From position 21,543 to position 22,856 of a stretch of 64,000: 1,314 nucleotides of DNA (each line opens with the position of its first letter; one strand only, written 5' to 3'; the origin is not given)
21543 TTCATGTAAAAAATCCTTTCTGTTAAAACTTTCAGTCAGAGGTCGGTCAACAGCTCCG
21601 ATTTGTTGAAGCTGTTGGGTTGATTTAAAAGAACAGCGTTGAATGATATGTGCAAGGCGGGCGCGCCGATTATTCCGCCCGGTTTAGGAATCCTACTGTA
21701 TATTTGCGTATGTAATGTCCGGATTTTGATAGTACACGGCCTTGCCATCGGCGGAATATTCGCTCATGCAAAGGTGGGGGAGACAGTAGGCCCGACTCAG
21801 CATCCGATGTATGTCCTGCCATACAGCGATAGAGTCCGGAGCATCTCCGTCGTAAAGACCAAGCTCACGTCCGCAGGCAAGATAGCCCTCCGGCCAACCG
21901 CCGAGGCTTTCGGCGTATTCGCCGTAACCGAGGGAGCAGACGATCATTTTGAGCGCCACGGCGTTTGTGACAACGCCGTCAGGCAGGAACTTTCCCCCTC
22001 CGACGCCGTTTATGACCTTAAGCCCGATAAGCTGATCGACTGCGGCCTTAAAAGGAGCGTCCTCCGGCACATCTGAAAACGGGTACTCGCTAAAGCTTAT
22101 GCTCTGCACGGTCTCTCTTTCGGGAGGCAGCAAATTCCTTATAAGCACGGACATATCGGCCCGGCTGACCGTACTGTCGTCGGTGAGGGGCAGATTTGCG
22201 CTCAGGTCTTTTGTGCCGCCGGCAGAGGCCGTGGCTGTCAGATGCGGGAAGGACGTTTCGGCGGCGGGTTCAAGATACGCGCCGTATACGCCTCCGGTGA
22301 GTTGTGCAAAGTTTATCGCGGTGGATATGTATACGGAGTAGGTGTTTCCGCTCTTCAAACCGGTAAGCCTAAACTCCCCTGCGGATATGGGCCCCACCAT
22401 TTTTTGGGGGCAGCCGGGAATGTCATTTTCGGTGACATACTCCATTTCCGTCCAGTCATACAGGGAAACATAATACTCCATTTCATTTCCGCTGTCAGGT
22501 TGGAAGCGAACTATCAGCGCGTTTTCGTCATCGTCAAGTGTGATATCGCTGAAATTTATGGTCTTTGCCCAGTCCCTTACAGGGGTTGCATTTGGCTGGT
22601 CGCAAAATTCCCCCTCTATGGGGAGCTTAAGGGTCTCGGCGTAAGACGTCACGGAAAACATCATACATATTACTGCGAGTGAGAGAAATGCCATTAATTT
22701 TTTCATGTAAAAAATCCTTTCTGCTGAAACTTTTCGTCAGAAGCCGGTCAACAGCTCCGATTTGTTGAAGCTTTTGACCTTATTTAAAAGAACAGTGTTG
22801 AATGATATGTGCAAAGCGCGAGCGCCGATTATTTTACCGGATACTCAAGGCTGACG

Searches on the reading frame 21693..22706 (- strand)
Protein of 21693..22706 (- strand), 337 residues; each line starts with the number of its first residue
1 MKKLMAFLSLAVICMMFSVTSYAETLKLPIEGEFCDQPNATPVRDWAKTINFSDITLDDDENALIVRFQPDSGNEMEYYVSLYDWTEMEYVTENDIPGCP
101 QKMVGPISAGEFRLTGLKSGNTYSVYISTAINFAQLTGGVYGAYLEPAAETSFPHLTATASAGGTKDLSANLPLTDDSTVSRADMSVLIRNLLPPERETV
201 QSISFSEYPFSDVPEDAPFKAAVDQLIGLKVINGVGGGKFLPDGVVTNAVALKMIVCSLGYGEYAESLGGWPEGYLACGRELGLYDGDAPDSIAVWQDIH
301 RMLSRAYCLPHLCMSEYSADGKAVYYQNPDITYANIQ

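Call 16: search_protein_families(library=pfam, proteins=[window:21693-22706:-], max_evalue=0.001)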
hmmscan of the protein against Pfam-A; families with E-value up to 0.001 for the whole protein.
window:21693-22706:- (337 aa): 1 family
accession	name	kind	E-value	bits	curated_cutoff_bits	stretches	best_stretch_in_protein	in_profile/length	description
PF00395.25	SLH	-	1.2e-06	28.8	20.8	1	209-247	1-39/44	S-layer homology domain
